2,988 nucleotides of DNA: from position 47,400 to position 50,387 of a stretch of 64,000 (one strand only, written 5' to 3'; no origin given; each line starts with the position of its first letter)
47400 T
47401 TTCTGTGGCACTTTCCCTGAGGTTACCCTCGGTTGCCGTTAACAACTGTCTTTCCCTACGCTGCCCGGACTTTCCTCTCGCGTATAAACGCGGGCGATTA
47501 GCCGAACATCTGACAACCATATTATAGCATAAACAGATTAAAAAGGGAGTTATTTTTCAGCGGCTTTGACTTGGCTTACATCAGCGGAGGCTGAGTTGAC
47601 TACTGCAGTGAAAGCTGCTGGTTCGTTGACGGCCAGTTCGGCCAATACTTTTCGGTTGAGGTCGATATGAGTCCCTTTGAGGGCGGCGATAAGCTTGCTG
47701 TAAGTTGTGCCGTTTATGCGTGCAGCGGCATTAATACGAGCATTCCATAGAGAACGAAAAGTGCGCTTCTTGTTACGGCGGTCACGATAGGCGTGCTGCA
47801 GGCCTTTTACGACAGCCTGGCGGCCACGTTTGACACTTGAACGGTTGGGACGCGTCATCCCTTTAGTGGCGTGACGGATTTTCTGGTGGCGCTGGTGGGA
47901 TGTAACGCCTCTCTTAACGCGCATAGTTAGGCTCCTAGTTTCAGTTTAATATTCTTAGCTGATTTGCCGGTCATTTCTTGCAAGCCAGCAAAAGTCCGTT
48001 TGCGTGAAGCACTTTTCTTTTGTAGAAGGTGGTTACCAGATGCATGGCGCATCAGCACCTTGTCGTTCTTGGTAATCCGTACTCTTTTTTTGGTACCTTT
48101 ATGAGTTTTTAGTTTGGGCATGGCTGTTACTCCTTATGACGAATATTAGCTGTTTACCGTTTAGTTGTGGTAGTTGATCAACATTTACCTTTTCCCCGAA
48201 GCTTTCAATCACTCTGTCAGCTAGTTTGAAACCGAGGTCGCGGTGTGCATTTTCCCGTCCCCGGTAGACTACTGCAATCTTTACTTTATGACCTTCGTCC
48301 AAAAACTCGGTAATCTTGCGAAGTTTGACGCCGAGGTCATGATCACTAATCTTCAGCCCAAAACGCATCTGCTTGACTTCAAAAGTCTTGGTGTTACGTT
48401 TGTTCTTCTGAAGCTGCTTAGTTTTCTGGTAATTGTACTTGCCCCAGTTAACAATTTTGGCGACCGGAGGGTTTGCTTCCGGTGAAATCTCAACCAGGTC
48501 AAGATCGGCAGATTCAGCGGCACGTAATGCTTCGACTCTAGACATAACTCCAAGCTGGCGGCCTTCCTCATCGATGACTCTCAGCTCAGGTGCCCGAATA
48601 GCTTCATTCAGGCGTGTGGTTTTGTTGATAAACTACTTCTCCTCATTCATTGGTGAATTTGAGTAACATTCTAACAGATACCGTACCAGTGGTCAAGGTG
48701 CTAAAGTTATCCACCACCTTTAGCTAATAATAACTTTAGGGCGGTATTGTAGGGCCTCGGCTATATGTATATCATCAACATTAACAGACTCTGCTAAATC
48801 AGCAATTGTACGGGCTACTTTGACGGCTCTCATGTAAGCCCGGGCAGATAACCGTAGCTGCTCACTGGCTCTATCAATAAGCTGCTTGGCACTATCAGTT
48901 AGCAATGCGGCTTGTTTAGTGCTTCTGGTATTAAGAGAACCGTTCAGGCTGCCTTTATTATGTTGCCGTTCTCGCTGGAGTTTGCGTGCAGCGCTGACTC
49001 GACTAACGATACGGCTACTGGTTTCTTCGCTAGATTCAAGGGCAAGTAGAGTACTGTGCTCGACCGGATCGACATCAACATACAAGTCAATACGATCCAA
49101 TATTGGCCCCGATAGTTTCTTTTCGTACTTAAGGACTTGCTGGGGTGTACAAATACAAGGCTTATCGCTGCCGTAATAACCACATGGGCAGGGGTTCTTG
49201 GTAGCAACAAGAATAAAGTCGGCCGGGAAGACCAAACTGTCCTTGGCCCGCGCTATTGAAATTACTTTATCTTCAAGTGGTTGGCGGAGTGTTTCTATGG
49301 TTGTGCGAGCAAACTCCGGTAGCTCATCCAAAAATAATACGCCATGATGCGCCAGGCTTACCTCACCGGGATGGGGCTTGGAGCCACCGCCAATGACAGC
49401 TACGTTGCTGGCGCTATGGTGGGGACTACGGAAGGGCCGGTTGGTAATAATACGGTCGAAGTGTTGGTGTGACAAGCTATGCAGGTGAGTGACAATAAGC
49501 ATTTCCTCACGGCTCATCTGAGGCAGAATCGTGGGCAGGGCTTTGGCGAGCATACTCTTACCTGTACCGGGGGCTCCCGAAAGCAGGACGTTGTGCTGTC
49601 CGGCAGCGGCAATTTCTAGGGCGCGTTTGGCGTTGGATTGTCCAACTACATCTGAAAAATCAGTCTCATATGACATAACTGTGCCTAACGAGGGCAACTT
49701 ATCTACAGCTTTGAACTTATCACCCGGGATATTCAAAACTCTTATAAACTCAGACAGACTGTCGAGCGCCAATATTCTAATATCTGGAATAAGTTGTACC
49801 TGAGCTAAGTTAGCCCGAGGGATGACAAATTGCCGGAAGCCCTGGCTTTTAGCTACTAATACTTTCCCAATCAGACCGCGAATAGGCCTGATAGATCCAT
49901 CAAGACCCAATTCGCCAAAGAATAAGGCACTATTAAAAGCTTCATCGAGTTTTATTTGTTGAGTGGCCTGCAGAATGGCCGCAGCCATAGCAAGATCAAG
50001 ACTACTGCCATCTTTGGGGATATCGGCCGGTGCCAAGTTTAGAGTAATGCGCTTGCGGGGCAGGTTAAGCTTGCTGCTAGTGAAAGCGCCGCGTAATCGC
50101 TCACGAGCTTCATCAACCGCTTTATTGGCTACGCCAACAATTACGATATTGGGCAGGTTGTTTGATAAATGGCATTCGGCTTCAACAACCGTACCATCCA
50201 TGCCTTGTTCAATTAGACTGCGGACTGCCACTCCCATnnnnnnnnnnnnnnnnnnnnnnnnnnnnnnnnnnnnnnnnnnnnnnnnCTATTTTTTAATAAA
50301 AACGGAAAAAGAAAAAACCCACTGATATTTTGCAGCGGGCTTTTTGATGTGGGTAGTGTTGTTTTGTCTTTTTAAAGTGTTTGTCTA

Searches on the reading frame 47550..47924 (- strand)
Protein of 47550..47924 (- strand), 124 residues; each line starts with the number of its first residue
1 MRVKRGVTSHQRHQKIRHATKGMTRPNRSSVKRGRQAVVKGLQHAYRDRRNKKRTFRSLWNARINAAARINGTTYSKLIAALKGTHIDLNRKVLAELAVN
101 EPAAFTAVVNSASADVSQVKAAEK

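Call 7: search_protein_families(library=pfam, proteins=[window:47550-47924:-])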
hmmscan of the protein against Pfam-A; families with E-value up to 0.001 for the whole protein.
window:47550-47924:- (124 aa): 1 family
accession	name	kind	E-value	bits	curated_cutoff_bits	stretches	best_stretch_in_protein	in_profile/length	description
PF00453.23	Ribosomal_L20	-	5.6e-37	126.6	30.8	1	2-107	1-106/107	Ribosomal protein L20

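Call 14: find_encoding_contigs(protein=window:47550-47924:-, flank=10000, max_places=10)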
Protein window:47550-47924:- (124 aa): 3 contigs read that carry it; 1 place shown.
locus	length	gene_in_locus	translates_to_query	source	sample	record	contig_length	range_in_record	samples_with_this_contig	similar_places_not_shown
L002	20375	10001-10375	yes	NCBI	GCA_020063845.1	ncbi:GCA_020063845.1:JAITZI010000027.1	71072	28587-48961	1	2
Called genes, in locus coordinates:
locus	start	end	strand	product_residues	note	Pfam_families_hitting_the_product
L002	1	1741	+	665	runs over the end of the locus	PF25549:DUF7927 (weak)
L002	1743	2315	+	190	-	-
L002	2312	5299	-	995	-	PF26449:DUF8128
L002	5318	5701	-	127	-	-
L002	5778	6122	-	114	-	-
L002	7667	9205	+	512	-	PF05362:Lon_C, PF13541:ChlI, PF00158:Sigma54_activat (weak), PF00493:MCM (faint), PF01078:Mg_chelatase, PF07728:AAA_5, PF13335:Mg_chelatase_C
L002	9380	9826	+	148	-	PF05198:IF3_N, PF00707:IF3_C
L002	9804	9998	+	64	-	PF01632:Ribosomal_L35p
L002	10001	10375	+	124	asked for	PF00453:Ribosomal_L20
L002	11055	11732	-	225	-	PF01329:Pterin_4a, PF00075:RNase_H, PF13456:RVT_3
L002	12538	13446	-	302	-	PF02163:Peptidase_M50 (weak)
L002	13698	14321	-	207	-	PF13483:Lactamase_B_3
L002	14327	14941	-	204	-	-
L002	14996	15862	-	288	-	PF01715:IPPT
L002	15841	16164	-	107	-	PF01035:DNA_binding_1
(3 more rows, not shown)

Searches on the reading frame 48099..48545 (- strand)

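Call 7: search_protein_families(library=pfam, proteins=[window:48099-48545:-])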
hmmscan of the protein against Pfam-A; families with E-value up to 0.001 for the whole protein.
window:48099-48545:- (148 aa): 2 families
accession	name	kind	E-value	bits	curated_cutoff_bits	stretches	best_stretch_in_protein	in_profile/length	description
PF00707.27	IF3_C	-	1.9e-25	89.1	34.8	1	56-138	2-84/86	Translation initiation factor IF-3, C-terminal domain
PF05198.21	IF3_N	-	4.3e-16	59.3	26.9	1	1-47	23-69/70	Translation initiation factor IF-3, N-terminal domain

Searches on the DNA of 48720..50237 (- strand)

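Call 72: search_rna_families(sources=[L010, L015, L016, L017, L009, L013, L090], threshold=evalue, max_evalue=1)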
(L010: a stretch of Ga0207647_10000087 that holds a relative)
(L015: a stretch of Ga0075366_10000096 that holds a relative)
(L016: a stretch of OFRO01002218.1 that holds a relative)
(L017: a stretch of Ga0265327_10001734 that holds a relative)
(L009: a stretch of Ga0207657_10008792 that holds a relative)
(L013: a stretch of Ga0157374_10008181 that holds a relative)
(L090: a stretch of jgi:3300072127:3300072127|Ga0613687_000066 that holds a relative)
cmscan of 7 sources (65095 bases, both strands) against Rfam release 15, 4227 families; matches with E-value up to 1: 14.
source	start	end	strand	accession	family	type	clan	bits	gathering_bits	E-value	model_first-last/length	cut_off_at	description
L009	6764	7122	-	RF00010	RNaseP_bact_a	Gene; ribozyme;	CL00002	256.8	100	1.6e-82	1-367/367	no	Bacterial RNase P class A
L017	7614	7965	-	RF00010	RNaseP_bact_a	Gene; ribozyme;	CL00002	248.4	100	1.1e-79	1-367/367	no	Bacterial RNase P class A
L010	6727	7277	-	RF00010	RNaseP_bact_a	Gene; ribozyme;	CL00002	246.5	100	4.8e-79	1-367/367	no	Bacterial RNase P class A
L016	3494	3826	-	RF00010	RNaseP_bact_a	Gene; ribozyme;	CL00002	239.5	100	1.2e-76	1-367/367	no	Bacterial RNase P class A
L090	8840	9358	-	RF00010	RNaseP_bact_a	Gene; ribozyme;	CL00002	231.6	100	5.6e-74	1-367/367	no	Bacterial RNase P class A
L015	6712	7077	-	RF00010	RNaseP_bact_a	Gene; ribozyme;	CL00002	219.4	100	7.6e-70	1-367/367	no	Bacterial RNase P class A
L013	8178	8545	-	RF00010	RNaseP_bact_a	Gene; ribozyme;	CL00002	181.7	100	4.6e-57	43-367/367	5'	Bacterial RNase P class A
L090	10348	10420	+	RF00005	tRNA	Gene; tRNA;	CL00001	66.4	29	3e-12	1-71/71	no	tRNA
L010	8921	8993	-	RF00005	tRNA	Gene; tRNA;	CL00001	64.6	29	9.9e-12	1-71/71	no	tRNA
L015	8003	8075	-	RF00005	tRNA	Gene; tRNA;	CL00001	63.3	29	2.3e-11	1-71/71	no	tRNA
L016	4770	4842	+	RF00005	tRNA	Gene; tRNA;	CL00001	63.3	29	2.3e-11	1-71/71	no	tRNA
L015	8089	8231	-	RF00013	6S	Gene;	-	33.3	46.4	0.0051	1-187/187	no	6S / SsrS RNA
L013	4063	4167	-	RF02741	Rev44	Gene; antisense;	-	26.7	178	0.0029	1-336/336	no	Soft rot Enterobacteriaceae Rev 44 asRNA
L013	8337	8361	-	RF01381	HIV-1_SL3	Cis-reg;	-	23.6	33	0.21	1-23/23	no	HIV-1 stem-loop 3 Psi packaging signal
